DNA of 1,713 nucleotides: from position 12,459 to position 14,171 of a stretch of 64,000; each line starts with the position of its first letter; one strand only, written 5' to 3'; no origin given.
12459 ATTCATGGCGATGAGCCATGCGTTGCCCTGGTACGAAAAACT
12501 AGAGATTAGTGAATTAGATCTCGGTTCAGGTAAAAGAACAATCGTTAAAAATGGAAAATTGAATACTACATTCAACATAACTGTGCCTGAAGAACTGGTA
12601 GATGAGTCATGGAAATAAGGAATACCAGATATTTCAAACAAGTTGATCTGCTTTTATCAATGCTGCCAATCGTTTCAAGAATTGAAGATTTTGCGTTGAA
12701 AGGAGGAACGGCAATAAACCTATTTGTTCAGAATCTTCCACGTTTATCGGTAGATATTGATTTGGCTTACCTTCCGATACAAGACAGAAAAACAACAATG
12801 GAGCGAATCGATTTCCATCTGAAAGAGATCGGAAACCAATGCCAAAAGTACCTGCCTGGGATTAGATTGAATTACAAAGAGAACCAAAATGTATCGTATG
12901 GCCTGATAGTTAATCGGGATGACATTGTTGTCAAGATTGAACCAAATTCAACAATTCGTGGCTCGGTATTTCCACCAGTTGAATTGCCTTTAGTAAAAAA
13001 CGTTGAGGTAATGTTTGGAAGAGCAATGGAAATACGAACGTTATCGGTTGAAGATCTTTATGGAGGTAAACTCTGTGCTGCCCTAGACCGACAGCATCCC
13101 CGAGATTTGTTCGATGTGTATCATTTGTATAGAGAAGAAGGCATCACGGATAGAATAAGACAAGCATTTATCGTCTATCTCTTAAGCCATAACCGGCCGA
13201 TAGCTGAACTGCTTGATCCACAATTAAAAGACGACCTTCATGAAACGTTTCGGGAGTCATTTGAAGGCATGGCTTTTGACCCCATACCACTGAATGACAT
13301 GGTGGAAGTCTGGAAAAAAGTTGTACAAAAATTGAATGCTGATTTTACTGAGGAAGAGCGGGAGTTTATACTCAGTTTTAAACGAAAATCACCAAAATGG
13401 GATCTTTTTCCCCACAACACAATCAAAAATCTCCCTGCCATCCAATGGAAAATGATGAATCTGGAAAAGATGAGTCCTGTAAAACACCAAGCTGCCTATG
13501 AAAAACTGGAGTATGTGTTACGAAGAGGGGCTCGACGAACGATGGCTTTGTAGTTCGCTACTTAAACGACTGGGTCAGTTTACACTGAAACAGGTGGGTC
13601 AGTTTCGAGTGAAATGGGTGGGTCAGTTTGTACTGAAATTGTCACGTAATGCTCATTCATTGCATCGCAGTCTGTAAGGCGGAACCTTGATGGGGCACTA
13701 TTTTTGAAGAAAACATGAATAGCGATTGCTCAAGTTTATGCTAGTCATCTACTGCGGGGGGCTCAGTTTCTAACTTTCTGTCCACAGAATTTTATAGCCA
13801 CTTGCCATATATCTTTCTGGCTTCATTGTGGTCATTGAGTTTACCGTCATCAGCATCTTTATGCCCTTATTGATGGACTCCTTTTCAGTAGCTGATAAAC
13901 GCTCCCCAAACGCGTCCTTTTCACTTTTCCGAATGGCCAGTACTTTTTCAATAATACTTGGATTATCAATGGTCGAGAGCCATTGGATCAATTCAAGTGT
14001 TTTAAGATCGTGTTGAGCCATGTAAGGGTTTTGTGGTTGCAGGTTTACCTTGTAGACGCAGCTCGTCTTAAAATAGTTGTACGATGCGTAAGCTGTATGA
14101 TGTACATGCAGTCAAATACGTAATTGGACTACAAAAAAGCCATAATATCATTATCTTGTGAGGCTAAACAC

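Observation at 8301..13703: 59-bp direct repeats (58/59 identical) bracket a 5.3-kb AT-rich islet between the luxC-like gene and leuS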

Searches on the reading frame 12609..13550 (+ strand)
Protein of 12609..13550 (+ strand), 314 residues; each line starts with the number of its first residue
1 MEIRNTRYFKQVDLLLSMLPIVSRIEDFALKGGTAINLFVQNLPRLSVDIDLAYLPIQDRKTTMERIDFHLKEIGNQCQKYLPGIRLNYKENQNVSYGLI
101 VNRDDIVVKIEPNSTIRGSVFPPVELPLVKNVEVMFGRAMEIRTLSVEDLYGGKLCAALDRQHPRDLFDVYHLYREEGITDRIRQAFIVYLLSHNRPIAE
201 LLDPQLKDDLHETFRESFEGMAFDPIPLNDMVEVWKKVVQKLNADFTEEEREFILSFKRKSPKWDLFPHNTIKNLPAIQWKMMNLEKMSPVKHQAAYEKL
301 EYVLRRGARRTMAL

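Call 9: search_protein_families(library=pfam, proteins=[window:12609-13550:+], max_evalue=0.01)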
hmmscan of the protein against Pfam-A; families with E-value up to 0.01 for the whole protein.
window:12609-13550:+ (314 aa): 1 family
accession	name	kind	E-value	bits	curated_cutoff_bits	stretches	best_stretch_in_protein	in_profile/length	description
PF08843.17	AbiEii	-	1.7e-36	126.8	22.5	1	15-227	3-229/238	Nucleotidyl transferase AbiEii toxin, Type IV TA system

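Call 51: search_protein_families(library=padloc, proteins=[window:12609-13550:+], max_evalue=0.01)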
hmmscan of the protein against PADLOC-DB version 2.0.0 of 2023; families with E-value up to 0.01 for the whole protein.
window:12609-13550:+ (314 aa): 23 families
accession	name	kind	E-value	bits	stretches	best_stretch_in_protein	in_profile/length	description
PDLC02290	AbiEii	-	1.2e-111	370.8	1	5-304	2-289/290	AbiEii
PDLC02305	AbiEii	-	4.3e-36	122.7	1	26-284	43-305/306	AbiEii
PDLC02294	AbiEii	-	1.3e-18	65.7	1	26-199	43-212/260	AbiEii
PDLC02324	AbiEii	-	2e-10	38.9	2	28-79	27-77/231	AbiEii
PDLC02304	AbiEii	-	4e-10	38.1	1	26-242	41-255/260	AbiEii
PDLC02303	AbiEii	-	7.1e-10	36.7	1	22-189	33-197/249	AbiEii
PDLC02323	AbiEii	-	1.7e-08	32.4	1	14-176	27-186/248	AbiEii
PDLC02318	AbiEii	-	2.2e-07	28.6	1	13-252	27-259/280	AbiEii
PDLC02307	AbiEii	-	2.8e-07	28.5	1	141-176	112-147/219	AbiEii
PDLC02317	AbiEii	-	9.9e-07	26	1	120-182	149-211/396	AbiEii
PDLC02292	AbiEii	-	1.8e-06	26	1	24-255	44-264/283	AbiEii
PDLC02328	AbiEii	-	2.4e-06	25.6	1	27-175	14-143/203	AbiEii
PDLC02330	AbiEii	-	3.5e-06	24.9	0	23-73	22-71/219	AbiEii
PDLC02299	AbiEii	-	9.6e-06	23.1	1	27-67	45-85/344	AbiEii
PDLC02288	AbiEii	-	1.5e-05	22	0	16-65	41-89/294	AbiEii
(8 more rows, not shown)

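Call 73: find_related_loci(query=window:12609-13550:+, collection=genome_contigs, flank=6000)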
Query window:12609-13550:+ (314 aa) in genome_contigs; peptide patterns used: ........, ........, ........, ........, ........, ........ (x = any residue, [..] = any of these).
599 stretches matched a pattern (row limit reached: there are more); 583 encode a relative of the query (tblastn E <= 1e-3); the best 80 are kept; 80 distinct loci.
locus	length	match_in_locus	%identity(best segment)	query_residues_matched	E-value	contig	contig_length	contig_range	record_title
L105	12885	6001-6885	51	8-301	3e-95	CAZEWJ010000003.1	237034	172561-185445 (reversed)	MAG TPA_asm: uncultured Ignavibacteriaceae bacterium isolate SRP136066_co1_204 genome assembly, contig: NODE_10_length_2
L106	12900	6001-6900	49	3-300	1e-94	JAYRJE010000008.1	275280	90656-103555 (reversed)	MAG: Candidatus Didemnitutus sp. isolate SZ_szas3bin.11 NODE_54_length_275280_cov_6.90854, whole genome shotgun sequence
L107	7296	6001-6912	47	3-303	2e-92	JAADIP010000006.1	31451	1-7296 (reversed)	MAG: Calditrichota bacterium isolate M_MetaBat.59 contig-127_1593, whole genome shotgun sequence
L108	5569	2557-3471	47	2-304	2e-92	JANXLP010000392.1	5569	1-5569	MAG: Opitutaceae bacterium isolate 336R_concoct_124_sub 336R_k141_2312424, whole genome shotgun sequence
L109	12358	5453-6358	48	4-304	9e-90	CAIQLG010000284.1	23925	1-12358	MAG: uncultured Lentisphaerae bacterium isolate AM-lipid-01-D10_bin-0339 genome assembly, contig: bin-0339:284/606, whol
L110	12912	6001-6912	47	3-304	1e-89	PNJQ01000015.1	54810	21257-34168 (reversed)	MAG: Opitutus sp. isolate WM.026 WM_1000195_54810, whole genome shotgun sequence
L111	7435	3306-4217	46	3-304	3e-88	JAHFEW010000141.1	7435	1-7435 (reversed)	MAG: Nitrospira sp. isolate nzgw278 NODE_5719_length_7436_cov_18.478469, whole genome shotgun sequence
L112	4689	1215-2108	45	8-306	8e-88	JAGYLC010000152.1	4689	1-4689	MAG: Kiritimatiellae bacterium isolate M50B83 152, whole genome shotgun sequence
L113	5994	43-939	47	5-304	1e-87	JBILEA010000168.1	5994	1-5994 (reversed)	MAG: Pontiellaceae bacterium isolate ME2016-07-22_3300044628_group7_bin45 Rohwer_bin2524_scaffold_16032_c1, whole genome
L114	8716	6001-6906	47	4-306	4e-87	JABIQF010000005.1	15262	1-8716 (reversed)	MAG: Cellvibrionales bacterium isolate SI072_bin135 k141_3494451, whole genome shotgun sequence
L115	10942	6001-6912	46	3-304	1e-86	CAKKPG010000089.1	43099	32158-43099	Nitrospiria bacterium isolate Hainich-H41-bin024-1 genome assembly, contig: H41-bin024_1_Hain_H41_01um_R1_794_length_430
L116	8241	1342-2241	46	5-304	8e-86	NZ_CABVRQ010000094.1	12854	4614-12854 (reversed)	MAG: uncultured Nitrospira sp. isolate Nitrospira sp. RBC003, whole genome shotgun sequence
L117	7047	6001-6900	46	3-300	1e-85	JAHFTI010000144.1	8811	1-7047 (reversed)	MAG: Opitutaceae bacterium isolate nzgw617 NODE_21638_length_8812_cov_2.321712, whole genome shotgun sequence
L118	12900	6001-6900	47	4-304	8e-85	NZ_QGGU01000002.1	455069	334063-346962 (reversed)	Pleionea mediterranea strain DSM 25350 Ga0215703_102, whole genome shotgun sequence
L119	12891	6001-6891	48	8-304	9e-84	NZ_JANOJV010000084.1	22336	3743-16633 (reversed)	MAG: Chamaesiphon sp. VAR_48_metabat_135_sub VAR_48_k141_3585799, whole genome shotgun sequence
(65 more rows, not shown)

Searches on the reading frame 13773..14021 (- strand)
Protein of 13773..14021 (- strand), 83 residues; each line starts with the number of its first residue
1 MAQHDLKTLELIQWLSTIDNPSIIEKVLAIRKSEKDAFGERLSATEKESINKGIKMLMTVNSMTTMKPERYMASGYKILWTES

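Call 9: search_protein_families(library=pfam, proteins=[window:13773-14021:-], max_evalue=0.01)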
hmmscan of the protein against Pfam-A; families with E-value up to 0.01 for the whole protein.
window:13773-14021:- (83 aa): 0 families

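Call 51: search_protein_families(library=padloc, proteins=[window:13773-14021:-], max_evalue=0.01)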
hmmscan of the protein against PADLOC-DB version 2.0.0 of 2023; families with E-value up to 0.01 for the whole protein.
window:13773-14021:- (83 aa): 0 families

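Call 65: search_protein_families(library=ncbifam, proteins=[window:13773-14021:-], max_evalue=5)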
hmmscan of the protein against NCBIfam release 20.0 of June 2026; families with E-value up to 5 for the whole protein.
window:13773-14021:- (83 aa): 0 families

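Call 66: search_protein_families(library=pfam, proteins=[window:13773-14021:-], max_evalue=5)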
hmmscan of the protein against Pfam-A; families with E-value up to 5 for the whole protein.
window:13773-14021:- (83 aa): 1 family
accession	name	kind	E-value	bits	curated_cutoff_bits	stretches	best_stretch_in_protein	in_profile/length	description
PF00817.25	IMS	-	0.11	12.9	23.2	1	17-71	12-63/148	impB/mucB/samB family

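Call 69: find_homologous_proteins(query=window:13773-14021:-, max_evalue=0.001)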
Query window:13773-14021:- (83 aa): 50 proteins with E <= 0.001 among 50 candidates.
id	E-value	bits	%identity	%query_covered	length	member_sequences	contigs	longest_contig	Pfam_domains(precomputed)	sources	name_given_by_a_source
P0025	2.0e-43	163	96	100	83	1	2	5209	-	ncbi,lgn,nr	ncbi:MAG: hypothetical protein LAT52_12025 [Balneolales bacterium]|nr:hypothetical protein [Balneola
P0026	2.3e-14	71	81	57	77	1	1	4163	-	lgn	-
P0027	5.0e-14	70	81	57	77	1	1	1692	-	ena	-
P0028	5.4e-14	70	81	57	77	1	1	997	-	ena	-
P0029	1.7e-13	68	79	57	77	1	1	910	-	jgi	-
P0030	2.4e-13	68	74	57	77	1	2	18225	-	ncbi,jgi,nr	ncbi:MAG: hypothetical protein ABR572_11190 [Cryomorphaceae bacterium]|nr:hypothetical protein [Flav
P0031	2.4e-13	68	78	55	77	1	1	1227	-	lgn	-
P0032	3.1e-13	67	74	57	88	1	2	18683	-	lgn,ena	-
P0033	3.6e-13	67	79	57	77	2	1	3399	-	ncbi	-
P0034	5.8e-13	67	73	59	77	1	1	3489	-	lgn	-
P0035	8.8e-13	66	74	57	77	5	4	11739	-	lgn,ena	-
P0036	1.1e-12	66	77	57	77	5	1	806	-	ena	-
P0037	1.2e-12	66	74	57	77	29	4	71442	-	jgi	jgi:predicted transcriptional regulator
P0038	1.2e-12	65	74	57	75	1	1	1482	-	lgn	-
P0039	1.4e-12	65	77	57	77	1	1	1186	-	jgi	-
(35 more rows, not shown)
